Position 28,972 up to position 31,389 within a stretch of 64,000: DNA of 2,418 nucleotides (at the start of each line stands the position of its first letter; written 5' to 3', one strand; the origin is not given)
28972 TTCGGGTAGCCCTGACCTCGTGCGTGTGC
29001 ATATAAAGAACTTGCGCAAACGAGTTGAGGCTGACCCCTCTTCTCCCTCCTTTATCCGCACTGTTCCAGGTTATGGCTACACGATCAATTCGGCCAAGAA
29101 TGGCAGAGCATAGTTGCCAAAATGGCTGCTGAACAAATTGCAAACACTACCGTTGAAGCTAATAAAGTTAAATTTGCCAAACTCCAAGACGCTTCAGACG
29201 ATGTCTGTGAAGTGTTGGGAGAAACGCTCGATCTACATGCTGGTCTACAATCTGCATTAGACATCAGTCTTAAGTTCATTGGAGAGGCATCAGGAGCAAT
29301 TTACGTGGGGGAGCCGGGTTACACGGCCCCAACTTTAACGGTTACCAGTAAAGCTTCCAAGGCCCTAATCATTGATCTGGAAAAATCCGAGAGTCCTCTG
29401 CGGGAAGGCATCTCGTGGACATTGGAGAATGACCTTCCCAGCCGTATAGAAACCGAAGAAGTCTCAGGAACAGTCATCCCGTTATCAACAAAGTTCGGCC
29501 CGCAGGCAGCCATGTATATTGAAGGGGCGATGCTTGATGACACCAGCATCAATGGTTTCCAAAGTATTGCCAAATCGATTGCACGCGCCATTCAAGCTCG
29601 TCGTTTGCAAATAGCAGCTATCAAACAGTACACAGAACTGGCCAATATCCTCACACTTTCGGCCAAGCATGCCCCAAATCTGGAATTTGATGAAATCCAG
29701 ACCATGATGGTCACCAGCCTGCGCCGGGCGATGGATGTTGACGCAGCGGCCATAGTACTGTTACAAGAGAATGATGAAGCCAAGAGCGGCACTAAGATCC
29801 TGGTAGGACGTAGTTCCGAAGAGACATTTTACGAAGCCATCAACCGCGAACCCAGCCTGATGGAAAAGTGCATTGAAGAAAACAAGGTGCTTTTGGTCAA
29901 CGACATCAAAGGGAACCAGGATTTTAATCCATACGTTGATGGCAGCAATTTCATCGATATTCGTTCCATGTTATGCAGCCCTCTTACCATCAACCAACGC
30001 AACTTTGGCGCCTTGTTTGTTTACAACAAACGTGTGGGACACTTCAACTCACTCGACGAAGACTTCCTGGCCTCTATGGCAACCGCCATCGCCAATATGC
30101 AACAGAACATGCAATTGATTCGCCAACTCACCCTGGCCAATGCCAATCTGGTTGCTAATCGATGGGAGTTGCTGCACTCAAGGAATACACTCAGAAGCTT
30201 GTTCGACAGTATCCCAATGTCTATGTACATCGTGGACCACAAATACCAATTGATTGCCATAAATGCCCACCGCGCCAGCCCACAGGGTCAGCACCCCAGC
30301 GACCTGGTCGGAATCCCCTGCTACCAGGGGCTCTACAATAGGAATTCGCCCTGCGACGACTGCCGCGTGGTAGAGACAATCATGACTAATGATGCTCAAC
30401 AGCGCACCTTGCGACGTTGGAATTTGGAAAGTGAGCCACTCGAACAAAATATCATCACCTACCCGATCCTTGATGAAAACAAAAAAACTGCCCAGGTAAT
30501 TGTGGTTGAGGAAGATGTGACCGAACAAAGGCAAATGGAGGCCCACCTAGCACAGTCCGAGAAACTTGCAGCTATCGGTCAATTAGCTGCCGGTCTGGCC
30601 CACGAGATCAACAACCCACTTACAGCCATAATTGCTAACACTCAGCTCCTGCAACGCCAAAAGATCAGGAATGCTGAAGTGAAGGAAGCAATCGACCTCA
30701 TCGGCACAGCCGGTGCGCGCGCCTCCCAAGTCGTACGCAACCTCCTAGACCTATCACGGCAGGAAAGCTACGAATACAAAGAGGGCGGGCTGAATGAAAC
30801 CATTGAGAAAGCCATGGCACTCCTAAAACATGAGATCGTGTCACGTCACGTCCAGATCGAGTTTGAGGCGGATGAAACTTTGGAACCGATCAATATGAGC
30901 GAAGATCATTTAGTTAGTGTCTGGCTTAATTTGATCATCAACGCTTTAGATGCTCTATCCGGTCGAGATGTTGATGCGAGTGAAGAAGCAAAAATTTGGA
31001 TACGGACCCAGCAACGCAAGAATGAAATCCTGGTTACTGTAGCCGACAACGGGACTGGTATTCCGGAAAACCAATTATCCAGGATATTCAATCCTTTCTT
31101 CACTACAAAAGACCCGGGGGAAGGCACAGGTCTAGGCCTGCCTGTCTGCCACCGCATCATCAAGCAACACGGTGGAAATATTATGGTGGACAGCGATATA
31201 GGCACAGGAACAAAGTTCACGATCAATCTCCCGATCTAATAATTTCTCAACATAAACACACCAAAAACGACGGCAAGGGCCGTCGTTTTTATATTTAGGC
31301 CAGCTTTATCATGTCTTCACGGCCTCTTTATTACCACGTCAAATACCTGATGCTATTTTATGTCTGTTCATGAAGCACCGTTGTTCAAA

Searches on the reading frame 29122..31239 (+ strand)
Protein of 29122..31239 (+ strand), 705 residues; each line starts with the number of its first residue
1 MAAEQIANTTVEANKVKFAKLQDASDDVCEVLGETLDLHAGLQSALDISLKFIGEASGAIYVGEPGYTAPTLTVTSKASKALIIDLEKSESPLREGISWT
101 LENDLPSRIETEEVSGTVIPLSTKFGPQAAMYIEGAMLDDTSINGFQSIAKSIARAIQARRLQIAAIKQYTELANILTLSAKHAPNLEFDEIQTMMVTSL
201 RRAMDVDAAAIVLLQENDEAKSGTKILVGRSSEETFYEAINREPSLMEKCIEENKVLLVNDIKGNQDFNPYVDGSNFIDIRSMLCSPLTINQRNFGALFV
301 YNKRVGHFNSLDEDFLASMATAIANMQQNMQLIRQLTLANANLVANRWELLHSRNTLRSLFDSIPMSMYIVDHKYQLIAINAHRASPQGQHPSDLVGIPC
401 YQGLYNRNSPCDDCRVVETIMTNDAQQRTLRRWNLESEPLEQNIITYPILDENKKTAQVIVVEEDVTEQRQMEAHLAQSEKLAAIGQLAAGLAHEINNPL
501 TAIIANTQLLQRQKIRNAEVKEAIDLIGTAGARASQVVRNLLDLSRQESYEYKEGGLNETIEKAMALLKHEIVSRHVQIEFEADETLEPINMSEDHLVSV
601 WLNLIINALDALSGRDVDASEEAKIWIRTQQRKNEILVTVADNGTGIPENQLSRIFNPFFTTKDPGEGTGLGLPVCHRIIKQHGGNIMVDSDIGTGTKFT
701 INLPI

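Call 74: search_protein_families(library=pfam, proteins=[window:29122-31239:+], max_evalue=0.00001)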
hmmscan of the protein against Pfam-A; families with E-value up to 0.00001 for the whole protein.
window:29122-31239:+ (705 aa): 5 families
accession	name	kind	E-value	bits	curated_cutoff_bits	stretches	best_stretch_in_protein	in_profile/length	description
PF02518.31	HATPase_c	-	3.8e-26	92.2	26.4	1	594-704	3-108/111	Histidine kinase-, DNA gyrase B-, and HSP90-like ATPase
PF00512.31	HisKA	-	5.5e-16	58.8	26.9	1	486-549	3-65/66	His Kinase A (phospho-acceptor) domain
PF13185.12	GAF_2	-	6.9e-14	52.7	28.6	1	189-325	4-133/136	GAF domain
PF01590.32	GAF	-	4.6e-11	43.8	22.4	1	190-325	3-131/133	GAF domain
PF13492.12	GAF_3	-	4e-06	27.7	27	0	189-325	2-125/129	GAF domain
